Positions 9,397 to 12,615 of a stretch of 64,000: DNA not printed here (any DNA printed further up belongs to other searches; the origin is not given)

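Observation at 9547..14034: High-GC glycosylation block with a GtrA-GT2-GT-C triple-fusion protein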

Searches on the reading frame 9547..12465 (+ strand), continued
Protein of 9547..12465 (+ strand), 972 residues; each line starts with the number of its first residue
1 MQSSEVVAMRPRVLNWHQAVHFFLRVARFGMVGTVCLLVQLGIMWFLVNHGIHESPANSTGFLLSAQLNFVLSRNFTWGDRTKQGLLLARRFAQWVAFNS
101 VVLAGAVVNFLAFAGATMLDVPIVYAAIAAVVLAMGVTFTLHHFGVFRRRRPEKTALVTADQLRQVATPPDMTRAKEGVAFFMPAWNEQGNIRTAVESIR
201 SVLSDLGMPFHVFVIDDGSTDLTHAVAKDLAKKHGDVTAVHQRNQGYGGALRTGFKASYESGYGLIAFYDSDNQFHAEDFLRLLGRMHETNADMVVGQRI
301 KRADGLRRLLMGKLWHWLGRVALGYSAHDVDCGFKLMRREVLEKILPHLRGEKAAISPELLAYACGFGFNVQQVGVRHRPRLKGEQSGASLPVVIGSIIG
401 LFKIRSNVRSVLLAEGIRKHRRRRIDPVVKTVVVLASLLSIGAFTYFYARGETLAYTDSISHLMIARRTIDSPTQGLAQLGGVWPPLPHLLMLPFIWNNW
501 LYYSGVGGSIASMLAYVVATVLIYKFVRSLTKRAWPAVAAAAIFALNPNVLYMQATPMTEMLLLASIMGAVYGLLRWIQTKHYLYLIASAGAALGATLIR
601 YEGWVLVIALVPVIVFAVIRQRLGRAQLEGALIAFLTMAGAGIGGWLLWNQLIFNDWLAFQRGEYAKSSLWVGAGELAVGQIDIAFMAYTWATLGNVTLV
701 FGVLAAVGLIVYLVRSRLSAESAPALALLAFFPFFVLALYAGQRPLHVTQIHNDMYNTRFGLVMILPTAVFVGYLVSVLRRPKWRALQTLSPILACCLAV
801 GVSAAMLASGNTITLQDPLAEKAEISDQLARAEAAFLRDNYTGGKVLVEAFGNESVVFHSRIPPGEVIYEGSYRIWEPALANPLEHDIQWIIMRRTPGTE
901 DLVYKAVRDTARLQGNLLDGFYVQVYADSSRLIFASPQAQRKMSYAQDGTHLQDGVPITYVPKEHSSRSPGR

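Call 51: search_protein_families(library=pfam, proteins=[P0075, P0081, P0085, P0050, P0097], max_evalue=0.001)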
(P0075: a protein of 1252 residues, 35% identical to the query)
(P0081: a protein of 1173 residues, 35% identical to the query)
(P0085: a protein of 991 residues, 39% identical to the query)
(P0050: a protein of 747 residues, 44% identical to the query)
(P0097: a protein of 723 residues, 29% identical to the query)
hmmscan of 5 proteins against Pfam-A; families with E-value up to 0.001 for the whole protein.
P0075 (1252 aa): 4 families
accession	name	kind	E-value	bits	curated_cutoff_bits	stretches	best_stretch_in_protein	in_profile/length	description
PF13641.12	Glyco_tranf_2_3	-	2.3e-26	93.7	27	1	276-504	1-230/230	Glycosyltransferase like family 2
PF13632.12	Glyco_trans_2_3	-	1.5e-24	87.3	27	1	363-559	2-195/198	Glycosyl transferase family group 2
PF00535.33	Glycos_transf_2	-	9.5e-11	42.3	23.3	1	280-419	2-132/168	Glycosyl transferase family 2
PF13231.12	PMT_2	-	3.4e-09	37.6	26.1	1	812-944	22-154/160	Dolichyl-phosphate-mannose-protein mannosyltransferase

P0081 (1173 aa): 4 families
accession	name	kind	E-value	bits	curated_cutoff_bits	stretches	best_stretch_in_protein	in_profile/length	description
PF13641.12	Glyco_tranf_2_3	-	3.5e-21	76.7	27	1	165-393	1-230/230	Glycosyltransferase like family 2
PF13632.12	Glyco_trans_2_3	-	3.7e-20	73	27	1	251-461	1-183/198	Glycosyl transferase family group 2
PF00535.33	Glycos_transf_2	-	7.7e-09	36.1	23.3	1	169-301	2-131/168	Glycosyl transferase family 2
PF13231.12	PMT_2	-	5.8e-06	27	26.1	1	705-849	21-160/160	Dolichyl-phosphate-mannose-protein mannosyltransferase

P0085 (991 aa): 4 families
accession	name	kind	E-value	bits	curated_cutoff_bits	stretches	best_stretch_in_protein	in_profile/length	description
PF13641.12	Glyco_tranf_2_3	-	9.3e-27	95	27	1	160-388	1-230/230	Glycosyltransferase like family 2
PF13632.12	Glyco_trans_2_3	-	5.8e-24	85.5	27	1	246-460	1-185/198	Glycosyl transferase family group 2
PF00535.33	Glycos_transf_2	-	3.3e-08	34.1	23.3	1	164-303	2-132/168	Glycosyl transferase family 2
PF13231.12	PMT_2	-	1.2e-07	32.6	26.1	1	694-823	22-151/160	Dolichyl-phosphate-mannose-protein mannosyltransferase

P0050 (747 aa): 3 families
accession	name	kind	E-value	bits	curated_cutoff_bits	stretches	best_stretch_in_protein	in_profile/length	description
PF00535.33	Glycos_transf_2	-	1e-25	91.1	23.3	1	5-135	2-126/168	Glycosyl transferase family 2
PF13231.12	PMT_2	-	6e-08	33.5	26.1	1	325-473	20-160/160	Dolichyl-phosphate-mannose-protein mannosyltransferase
PF13641.12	Glyco_tranf_2_3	-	2.5e-07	31.4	27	1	3-114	3-113/230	Glycosyltransferase like family 2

P0097 (723 aa): 4 families
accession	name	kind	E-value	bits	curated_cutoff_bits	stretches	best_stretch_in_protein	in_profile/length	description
PF00535.33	Glycos_transf_2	-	2.3e-26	93.2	23.3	1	7-168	1-167/168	Glycosyl transferase family 2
PF13231.12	PMT_2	-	4.7e-13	50.1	26.1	1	298-451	4-154/160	Dolichyl-phosphate-mannose-protein mannosyltransferase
PF02366.24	PMT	-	5.1e-11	43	22.7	1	301-458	67-230/245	Dolichyl-phosphate-mannose-protein mannosyltransferase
PF10111.15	Glyco_tranf_2_2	-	0.00024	21.1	27.3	1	11-110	5-104/276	Glycosyltransferase like family 2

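Call 53: search_protein_families(library=pfam, proteins=[L039:5908-10512:+, L066:3847-7443:+, L066:7620-8870:+, L037:5959-6492:+, L013:5905-6396:+, L013:6383-7114:+, L013:7119-8705:+, L022:4211-5071:+, L022:5320-5832:+], max_evalue=0.001)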
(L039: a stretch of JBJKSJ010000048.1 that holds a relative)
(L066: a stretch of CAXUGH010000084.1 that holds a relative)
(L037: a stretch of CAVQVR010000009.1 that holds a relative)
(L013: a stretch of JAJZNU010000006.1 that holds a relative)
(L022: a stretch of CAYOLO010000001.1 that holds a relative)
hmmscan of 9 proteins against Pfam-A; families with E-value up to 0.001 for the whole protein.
L039:5908-10512:+ (1534 aa): 5 families
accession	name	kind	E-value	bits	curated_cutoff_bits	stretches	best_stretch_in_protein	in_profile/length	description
PF00535.33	Glycos_transf_2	-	9e-36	123.8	23.3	2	33-196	1-166/168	Glycosyl transferase family 2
PF13641.12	Glyco_tranf_2_3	-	5.6e-32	112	27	2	433-661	1-230/230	Glycosyltransferase like family 2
PF13632.12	Glyco_trans_2_3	-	1.8e-23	83.9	27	1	519-717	1-172/198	Glycosyl transferase family group 2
PF13231.12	PMT_2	-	2.5e-08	34.7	26.1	1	1046-1168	20-138/160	Dolichyl-phosphate-mannose-protein mannosyltransferase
PF13506.12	Glyco_transf_21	-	3.2e-06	27.2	21.7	0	501-659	15-173/174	Glycosyl transferase family 21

L066:3847-7443:+ (1198 aa): 4 families
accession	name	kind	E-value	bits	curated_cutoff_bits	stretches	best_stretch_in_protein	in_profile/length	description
PF13641.12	Glyco_tranf_2_3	-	4.5e-25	89.5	27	1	269-495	3-230/230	Glycosyltransferase like family 2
PF13632.12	Glyco_trans_2_3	-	1.1e-23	84.6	27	1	353-549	1-194/198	Glycosyl transferase family group 2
PF00535.33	Glycos_transf_2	-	1.6e-10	41.6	23.3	1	271-409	2-132/168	Glycosyl transferase family 2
PF13231.12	PMT_2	-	3.9e-08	34.1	26.1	1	791-935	21-160/160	Dolichyl-phosphate-mannose-protein mannosyltransferase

L066:7620-8870:+ (416 aa): 4 families
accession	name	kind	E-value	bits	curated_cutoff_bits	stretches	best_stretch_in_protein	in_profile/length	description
PF00535.33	Glycos_transf_2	-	8.2e-29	101.1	23.3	1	178-338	1-166/168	Glycosyl transferase family 2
PF04138.20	GtrA_DPMS_TM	-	1.2e-17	64.6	26.1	1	27-153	1-117/117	GtrA/DPMS, transmembrane domain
PF13641.12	Glyco_tranf_2_3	-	2.5e-06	28.1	27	1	174-268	1-96/230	Glycosyltransferase like family 2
PF10111.15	Glyco_tranf_2_2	-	6.1e-06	26.4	27.3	1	178-269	1-92/276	Glycosyltransferase like family 2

L037:5959-6492:+ (177 aa): 2 families
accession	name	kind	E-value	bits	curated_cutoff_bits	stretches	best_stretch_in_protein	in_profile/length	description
PF00535.33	Glycos_transf_2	-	1.7e-21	77.3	23.3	1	34-160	1-125/168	Glycosyl transferase family 2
PF13641.12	Glyco_tranf_2_3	-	1e-08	35.9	27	1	32-147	2-118/230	Glycosyltransferase like family 2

L013:5905-6396:+ (163 aa): 1 family
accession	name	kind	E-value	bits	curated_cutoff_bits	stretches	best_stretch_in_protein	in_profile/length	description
PF04138.20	GtrA_DPMS_TM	-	2.8e-13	50.5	26.1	1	36-152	1-117/117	GtrA/DPMS, transmembrane domain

L013:6383-7114:+ (243 aa): 3 families
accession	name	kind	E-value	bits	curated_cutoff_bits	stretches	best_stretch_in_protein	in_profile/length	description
PF00535.33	Glycos_transf_2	-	8.5e-30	104.3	23.3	1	14-174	3-165/168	Glycosyl transferase family 2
PF10111.15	Glyco_tranf_2_2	-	8.9e-06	25.8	27.3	1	39-121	27-107/276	Glycosyltransferase like family 2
PF13704.12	Glyco_tranf_2_4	-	0.00047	21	27.5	1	28-105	7-81/98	Glycosyl transferase family 2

L013:7119-8705:+ (528 aa): 1 family
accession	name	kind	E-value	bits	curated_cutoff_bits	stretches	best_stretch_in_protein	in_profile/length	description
PF13231.12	PMT_2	-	2.9e-07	31.3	26.1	1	107-249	23-160/160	Dolichyl-phosphate-mannose-protein mannosyltransferase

L022:4211-5071:+ (286 aa): 1 family
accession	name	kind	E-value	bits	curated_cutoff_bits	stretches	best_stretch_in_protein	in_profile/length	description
PF00188.32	CAP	-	6.8e-06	27.3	21.1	1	175-224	2-48/117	Cysteine-rich secretory protein family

L022:5320-5832:+ (170 aa): 1 family
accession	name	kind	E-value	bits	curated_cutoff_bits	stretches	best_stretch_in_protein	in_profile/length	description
PF04138.20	GtrA_DPMS_TM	-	6.4e-13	49.4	26.1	1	24-147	1-117/117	GtrA/DPMS, transmembrane domain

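Call 55: find_encoding_contigs(protein=P0004, flank=8000, max_places=1)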
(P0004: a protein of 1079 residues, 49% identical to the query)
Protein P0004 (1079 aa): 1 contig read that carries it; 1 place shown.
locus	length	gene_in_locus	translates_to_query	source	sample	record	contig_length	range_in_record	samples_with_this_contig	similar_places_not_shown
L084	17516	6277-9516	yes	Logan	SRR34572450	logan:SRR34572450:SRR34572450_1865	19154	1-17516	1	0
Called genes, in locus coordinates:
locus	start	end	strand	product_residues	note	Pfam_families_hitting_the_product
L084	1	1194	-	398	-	?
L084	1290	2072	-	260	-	-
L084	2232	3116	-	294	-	-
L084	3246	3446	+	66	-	-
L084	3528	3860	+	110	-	-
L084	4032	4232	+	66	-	-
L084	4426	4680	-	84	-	-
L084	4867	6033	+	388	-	PF05970:PIF1 (weak), PF13086:AAA_11 (faint), PF13604:AAA_30, PF13245:AAA_19, PF01443:Viral_helicase1 (faint), PF09848:SLFN-g3_helicase (weak), PF13538:UvrD_C_2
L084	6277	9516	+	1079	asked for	PF04138:GtrA_DPMS_TM, PF00535:Glycos_transf_2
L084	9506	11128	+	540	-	PF00535:Glycos_transf_2 (weak), PF13641:Glyco_tranf_2_3, PF13632:Glyco_trans_2_3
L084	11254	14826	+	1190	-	PF07995:GSDH, PF00801:PKD, PF18911:PKD_4, PF07081:DUF1349 (faint)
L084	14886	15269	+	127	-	-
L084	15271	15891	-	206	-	PF00565:SNase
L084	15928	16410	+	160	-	-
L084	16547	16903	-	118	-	PF00300:His_Phos_1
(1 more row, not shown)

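Call 56: find_encoding_contigs(protein=P0006, flank=8000, max_places=1)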
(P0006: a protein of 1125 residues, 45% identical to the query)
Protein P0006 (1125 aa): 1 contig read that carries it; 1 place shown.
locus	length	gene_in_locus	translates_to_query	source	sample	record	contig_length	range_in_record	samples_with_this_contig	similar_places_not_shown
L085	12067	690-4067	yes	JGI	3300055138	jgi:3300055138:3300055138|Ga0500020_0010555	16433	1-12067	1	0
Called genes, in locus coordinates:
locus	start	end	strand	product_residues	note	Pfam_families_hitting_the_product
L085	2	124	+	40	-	?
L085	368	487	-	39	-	-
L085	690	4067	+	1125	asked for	PF04138:GtrA_DPMS_TM, PF00535:Glycos_transf_2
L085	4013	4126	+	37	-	-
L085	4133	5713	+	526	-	PF13641:Glyco_tranf_2_3, PF13632:Glyco_trans_2_3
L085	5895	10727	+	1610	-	PF13360:PQQ_2, PF13570:Beta-prop_ACSF4 (faint), PF07081:DUF1349 (faint), PF13360:PQQ_2 (weak)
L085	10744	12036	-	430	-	PF00464:SHMT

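Call 57: find_encoding_contigs(protein=P0003, flank=4000, max_places=1)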
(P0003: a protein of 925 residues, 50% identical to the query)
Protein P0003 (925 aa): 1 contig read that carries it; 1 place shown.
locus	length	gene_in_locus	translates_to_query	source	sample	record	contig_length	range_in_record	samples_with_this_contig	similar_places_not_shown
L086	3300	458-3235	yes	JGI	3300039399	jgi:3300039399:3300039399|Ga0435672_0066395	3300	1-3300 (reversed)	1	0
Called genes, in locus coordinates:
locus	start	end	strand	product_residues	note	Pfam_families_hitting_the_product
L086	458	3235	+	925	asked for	PF04138:GtrA_DPMS_TM, PF00535:Glycos_transf_2, PF13231:PMT_2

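Call 75: search_dna_similar(query=window:9547-12465:+, collection=plasmids, mode=protein, max_rows=12)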
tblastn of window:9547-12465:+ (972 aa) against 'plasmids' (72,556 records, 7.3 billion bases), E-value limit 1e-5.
Records with a match: 215; places in all: 238; records where one place covers at least 80% of the query: 1.
Best place of each record, by identity: <60% 215.
By first word of the organism name: Pantoea 25; Haladaptatus 11; Lactiplantibacillus 11; Streptomyces 9; Halorussus 7; Halobaculum 7; Natrinema 6; Sinorhizobium 6; Azospirillum 5; Methanosarcina 5; and 70 more.
By predicted mobility (MOB-suite, as given by PLSDB): non-mobilizable 189; mobilizable 21; conjugative 5.
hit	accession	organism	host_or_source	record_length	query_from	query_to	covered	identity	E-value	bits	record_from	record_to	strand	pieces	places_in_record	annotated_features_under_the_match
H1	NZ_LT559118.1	Nonomuraea gerenzanensis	-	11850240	149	934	81%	36.5%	4e-95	338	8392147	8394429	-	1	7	none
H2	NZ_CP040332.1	Natrinema versiforme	-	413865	90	404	32%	26.2%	1e-12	80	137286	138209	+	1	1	DUF2304 family protein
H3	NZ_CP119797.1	Halomontanus rarus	cell culture,sediment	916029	149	384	24%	32.1%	3e-14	86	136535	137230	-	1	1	glycosyltransferase family 2 protein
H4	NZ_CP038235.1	Leisingera sp. NJS201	cell culture,Marine Biofilm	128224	147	406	27%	29.0%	1e-13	83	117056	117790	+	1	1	glycosyltransferase family 2 protein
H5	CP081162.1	Rhodobacteraceae bacterium S2214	-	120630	176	406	24%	32.2%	1e-14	87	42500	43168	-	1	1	glycosyltransferase family 2 protein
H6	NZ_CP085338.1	Haladaptatus halobius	cell culture,saline soil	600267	148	400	26%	28.1%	4e-14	85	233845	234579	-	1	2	glycosyltransferase family 2 protein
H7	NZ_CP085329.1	Haladaptatus salinisoli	cell culture,saline soil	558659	148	396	26%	28.5%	1e-13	83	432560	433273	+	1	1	glycosyltransferase family 2 protein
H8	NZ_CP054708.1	Halarchaeum sp. CBA1220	solar salt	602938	183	451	28%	26.3%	1e-8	67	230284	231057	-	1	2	glycosyltransferase family 2 protein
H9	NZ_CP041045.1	Paracoccus sp. AK26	pure culture,Hexachlorocyclohexane ...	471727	179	402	23%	30.6%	1e-9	70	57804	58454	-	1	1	glycosyltransferase family 2 protein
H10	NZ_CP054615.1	Azospirillum oryzae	cell culture,soil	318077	152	387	24%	28.9%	4e-11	75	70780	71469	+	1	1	glycosyltransferase family 2 protein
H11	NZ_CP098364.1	Paracoccus sp. TOH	cell cuture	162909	170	421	26%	27.0%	7e-6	58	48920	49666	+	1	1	glycosyltransferase family 2 protein | glycosyltransferase family 39 protein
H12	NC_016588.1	Azospirillum lipoferum 4B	-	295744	152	387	24%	28.5%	9e-11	74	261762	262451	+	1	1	glycosyltransferase family 2 protein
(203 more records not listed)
